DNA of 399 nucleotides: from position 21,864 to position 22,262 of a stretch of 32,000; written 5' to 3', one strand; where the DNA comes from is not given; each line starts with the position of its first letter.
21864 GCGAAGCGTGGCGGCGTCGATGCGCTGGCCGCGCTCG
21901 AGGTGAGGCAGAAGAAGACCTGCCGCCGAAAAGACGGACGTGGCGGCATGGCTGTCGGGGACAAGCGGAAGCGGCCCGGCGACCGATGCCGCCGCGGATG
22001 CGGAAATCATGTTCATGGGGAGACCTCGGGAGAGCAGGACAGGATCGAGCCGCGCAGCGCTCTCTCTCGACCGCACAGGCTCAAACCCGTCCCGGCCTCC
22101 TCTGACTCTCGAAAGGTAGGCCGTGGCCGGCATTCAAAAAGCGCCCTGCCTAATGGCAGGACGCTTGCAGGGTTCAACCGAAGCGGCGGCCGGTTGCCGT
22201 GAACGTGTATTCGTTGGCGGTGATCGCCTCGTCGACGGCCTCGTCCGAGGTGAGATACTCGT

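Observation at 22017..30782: A conserved 80-95 nt structured leader occurs four times, each directly upstream of a leading-region operon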

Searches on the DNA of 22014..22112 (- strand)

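Call 79: build_rna_model(alignment_id=A5, structure=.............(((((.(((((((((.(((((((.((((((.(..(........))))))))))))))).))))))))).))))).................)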
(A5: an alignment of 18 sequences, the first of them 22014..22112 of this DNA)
Model R2 built from alignment A5 (18 sequences, 104 columns); structure: as given.
model positions 101; base pairs 29; branch points 0; effective number of sequences 1.45; information 0.59 bits per position. Calibrated on 0.2 Mb of random sequence (short: E-values are rough).
structure used (alignment columns):
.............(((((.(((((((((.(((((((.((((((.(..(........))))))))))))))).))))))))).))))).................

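Call 80: search_with_rna_model(model_id=R2, sources=[window, L001, L002, L003, L004, L005, L006, L007, L008, L009, L010, L011, L012, L013, L014, L015, L016, L017, L018, L019, L020, L021, L022, L023, L024, L025, L026, L027, L028, L029, L030, L031, L032, L033, L034, L035, L036, L037, L038, L039, L040, L041, L042, L043, L044, L045, L046, L047, L048, L049, L050, L051, L052, L053, L054, L055, L056, L057, L058, L059, L060, L061, L062, L063, L064, L065, L066, L067, L068, L069, L070, L071, L072, L073, L074, L075, L076, L077, L078, L079, L080], max_evalue=0.001, make_alignment=true)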
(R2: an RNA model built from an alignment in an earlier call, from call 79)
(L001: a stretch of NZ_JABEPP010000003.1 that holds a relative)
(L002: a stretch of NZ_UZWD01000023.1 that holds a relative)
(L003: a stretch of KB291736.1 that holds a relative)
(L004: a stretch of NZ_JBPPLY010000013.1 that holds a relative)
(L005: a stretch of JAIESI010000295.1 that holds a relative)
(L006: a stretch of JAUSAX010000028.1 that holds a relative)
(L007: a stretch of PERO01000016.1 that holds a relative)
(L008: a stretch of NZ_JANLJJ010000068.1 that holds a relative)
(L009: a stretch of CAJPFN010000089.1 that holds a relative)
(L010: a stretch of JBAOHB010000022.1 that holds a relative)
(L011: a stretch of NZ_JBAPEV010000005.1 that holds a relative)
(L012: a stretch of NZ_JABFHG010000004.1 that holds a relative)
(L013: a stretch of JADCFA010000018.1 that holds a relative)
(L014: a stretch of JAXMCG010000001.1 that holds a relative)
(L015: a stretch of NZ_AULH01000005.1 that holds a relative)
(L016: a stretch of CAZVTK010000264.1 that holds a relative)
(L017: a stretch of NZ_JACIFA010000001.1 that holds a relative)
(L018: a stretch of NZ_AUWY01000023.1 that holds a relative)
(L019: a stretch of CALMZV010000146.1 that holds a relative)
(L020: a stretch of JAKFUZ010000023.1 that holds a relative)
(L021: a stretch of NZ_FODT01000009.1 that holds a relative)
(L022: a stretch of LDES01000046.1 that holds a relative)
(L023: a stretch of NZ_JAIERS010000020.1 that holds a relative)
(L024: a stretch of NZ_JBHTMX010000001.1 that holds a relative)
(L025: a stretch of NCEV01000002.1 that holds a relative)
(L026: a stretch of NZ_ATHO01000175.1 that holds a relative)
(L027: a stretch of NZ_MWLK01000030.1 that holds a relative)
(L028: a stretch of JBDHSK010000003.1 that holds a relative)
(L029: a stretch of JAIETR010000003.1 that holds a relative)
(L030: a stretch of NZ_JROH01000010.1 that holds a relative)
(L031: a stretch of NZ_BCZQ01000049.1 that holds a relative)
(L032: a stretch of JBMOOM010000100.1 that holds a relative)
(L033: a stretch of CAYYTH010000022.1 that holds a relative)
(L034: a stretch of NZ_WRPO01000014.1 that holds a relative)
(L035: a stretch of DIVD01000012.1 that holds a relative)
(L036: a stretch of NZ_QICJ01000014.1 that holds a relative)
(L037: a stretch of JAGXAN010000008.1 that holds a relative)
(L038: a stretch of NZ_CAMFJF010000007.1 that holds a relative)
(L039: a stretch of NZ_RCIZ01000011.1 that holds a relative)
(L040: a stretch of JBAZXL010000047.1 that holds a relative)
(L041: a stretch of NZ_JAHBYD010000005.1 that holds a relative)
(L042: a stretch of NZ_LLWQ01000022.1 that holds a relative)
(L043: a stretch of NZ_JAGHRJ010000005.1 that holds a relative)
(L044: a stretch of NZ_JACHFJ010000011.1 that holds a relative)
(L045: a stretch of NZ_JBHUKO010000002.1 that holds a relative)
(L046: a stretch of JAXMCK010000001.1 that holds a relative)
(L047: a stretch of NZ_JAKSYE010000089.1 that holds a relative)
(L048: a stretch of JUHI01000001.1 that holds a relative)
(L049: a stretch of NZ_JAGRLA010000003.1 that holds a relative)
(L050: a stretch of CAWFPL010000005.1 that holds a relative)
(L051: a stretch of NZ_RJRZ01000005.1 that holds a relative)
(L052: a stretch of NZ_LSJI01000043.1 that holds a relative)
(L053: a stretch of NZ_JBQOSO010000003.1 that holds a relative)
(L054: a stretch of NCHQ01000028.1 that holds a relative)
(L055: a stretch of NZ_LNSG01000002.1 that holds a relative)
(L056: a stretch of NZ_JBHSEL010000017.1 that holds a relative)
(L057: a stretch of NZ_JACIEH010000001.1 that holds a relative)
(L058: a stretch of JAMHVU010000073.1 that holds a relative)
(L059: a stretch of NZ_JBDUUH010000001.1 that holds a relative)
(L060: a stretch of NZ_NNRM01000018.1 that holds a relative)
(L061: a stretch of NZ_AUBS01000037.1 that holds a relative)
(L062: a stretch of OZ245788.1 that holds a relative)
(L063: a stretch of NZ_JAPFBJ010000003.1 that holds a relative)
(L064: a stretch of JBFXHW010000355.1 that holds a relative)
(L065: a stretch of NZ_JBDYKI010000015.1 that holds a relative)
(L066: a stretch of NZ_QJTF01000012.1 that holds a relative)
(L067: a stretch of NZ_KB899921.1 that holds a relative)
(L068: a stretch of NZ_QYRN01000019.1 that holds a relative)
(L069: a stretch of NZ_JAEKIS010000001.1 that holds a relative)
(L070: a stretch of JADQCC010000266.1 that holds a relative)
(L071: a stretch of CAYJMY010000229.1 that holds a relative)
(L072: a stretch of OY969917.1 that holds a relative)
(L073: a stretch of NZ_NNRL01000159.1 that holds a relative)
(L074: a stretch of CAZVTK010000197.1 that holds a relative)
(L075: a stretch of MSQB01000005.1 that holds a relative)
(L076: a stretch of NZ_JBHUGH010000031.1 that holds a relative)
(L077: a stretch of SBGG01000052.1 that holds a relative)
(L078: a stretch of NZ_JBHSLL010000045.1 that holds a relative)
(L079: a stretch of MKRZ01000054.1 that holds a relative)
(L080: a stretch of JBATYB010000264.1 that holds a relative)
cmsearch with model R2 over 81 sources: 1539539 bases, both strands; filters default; matches with E-value up to 0.001: 80.
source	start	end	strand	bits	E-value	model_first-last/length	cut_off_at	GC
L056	15160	15260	+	114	5.1e-28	1-101/101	no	0.62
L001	16597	16697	+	111.2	3.1e-27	1-101/101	no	0.66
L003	15905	16004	+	106.8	5.3e-26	1-101/101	no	0.65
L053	14873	14973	+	106.5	6.5e-26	1-101/101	no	0.65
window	22014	22112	-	104.7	2e-25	1-101/101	no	0.67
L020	13514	13614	+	104.2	2.8e-25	1-101/101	no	0.67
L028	13516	13616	+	104.2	2.8e-25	1-101/101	no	0.67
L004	4309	4410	+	103.8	3.7e-25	1-101/101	no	0.68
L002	15905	16004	+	103.7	3.9e-25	1-101/101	no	0.64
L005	4241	4342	+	102.5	8.3e-25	1-101/101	no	0.65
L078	13464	13563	+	101.8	1.3e-24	1-101/101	no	0.61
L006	13937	14038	+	101.5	1.6e-24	1-101/101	no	0.64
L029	12817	12917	+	101.3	1.9e-24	1-101/101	no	0.68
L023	13524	13623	+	101.2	1.9e-24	1-101/101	no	0.7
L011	13262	13362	+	101.1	2e-24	1-101/101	no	0.66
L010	13516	13616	+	98.9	8.4e-24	1-101/101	no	0.67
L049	4729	4830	+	98.2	1.4e-23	1-101/101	no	0.69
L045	13512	13613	+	97.9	1.7e-23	1-101/101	no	0.68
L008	12809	12909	+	97.5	2.1e-23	1-101/101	no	0.71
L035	13512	13613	+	96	5.4e-23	1-101/101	no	0.66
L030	12792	12891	+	95.6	7e-23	1-101/101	no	0.68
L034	13512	13613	+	95.3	8.9e-23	1-101/101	no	0.67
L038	13543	13644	+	94.6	1.4e-22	1-101/101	no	0.67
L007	12230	12331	+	94.6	1.4e-22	1-101/101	no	0.69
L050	15238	15338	+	92.7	4.7e-22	1-101/101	no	0.71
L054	13909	14010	+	89.5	3.6e-21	1-101/101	no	0.67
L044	13519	13618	+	88.8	5.7e-21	1-101/101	no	0.69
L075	13221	13320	+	88.1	8.8e-21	1-101/101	no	0.68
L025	12816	12915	+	87.2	1.6e-20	1-101/101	no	0.67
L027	14947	15048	+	86.7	2.2e-20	1-101/101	no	0.64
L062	15222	15323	+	86.5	2.5e-20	1-101/101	no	0.67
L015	14259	14357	+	86.3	2.7e-20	1-101/101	no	0.69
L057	12917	13018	+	86.3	2.8e-20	1-101/101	no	0.66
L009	3604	3704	+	84.7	7.8e-20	1-101/101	no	0.66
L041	14096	14196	+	84.2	1.1e-19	1-101/101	no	0.68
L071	5458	5559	+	83.7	1.5e-19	1-101/101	no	0.73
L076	15053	15151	+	83.5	1.7e-19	1-101/101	no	0.66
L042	9485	9585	+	83.2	2.1e-19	1-101/101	no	0.65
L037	13196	13296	+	82.9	2.5e-19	1-101/101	no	0.7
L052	4750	4850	+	82.8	2.6e-19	1-101/101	no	0.68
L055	13234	13334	+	82.8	2.6e-19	1-101/101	no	0.68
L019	13325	13425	+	82.4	3.5e-19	1-101/101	no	0.67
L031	3722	3822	+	80.9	9e-19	1-101/101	no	0.68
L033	13325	13425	+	80.9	9e-19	1-101/101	no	0.68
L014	12817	12918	+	80.9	9.1e-19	1-101/101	no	0.67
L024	13286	13386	+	80.7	1e-18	1-101/101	no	0.68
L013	13325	13428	+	80.6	1.1e-18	1-101/101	no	0.65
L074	4068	4169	+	80.2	1.4e-18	1-101/101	no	0.64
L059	16456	16556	+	80.2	1.4e-18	1-101/101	no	0.64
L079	13637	13736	+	78.4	4.4e-18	1-101/101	no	0.69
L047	12907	13007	+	78.3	4.7e-18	1-101/101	no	0.66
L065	13663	13761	+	78.3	4.8e-18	1-101/101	no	0.69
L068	5786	5885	+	78.1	5.4e-18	1-101/101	no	0.69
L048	13994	14093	+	78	6e-18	1-101/101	no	0.71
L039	15147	15248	+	77.1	1e-17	1-101/101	no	0.63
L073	15043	15142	+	76.9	1.2e-17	1-101/101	no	0.62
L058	13235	13336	+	76.5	1.5e-17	1-101/101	no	0.69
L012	13068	13168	+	76.1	2e-17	1-101/101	no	0.66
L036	13356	13457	+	76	2.1e-17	1-101/101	no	0.7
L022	13286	13388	+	74.9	4.4e-17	1-101/101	no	0.68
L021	13325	13425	+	73.7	9.3e-17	1-101/101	no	0.69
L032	6536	6636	+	73.7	9.3e-17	1-101/101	no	0.69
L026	13251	13351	+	73.3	1.2e-16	1-101/101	no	0.68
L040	13726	13826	+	73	1.4e-16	1-101/101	no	0.66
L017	15944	16046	+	71.3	4.3e-16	1-101/101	no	0.65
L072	13269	13370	+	70.3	8.3e-16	1-101/101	no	0.66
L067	14133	14233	+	66.5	9.4e-15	1-101/101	no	0.71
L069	8124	8222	+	64.4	3.7e-14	1-101/101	no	0.72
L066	15295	15392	+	64.2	4.1e-14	1-101/101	no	0.66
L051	15278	15378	+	64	4.6e-14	1-101/101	no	0.67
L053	14105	14202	+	64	4.7e-14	1-101/101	no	0.64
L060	14360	14457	+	61.5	2.4e-13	1-101/101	no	0.64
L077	14333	14431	+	60.3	5.1e-13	1-101/101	no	0.62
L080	6781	6872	+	60.3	5.2e-13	1-92/101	3'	0.71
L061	16937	17034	+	56.9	4.4e-12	1-101/101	no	0.67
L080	4404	4503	+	55.5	1.1e-11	1-101/101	no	0.71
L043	12961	13058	+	53.8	3.4e-11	1-101/101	no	0.68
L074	3478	3575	+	45.6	6.4e-09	1-101/101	no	0.63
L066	13244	13343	+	41.6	8.3e-08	1-101/101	no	0.61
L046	4939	4982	+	35.8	3.5e-06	1-44/101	3'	0.73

Alignment A7: 80 matches aligned to the model, 120 columns, each read 5' to 3' on its own strand. Consensus structure (alignment columns), stored with it:
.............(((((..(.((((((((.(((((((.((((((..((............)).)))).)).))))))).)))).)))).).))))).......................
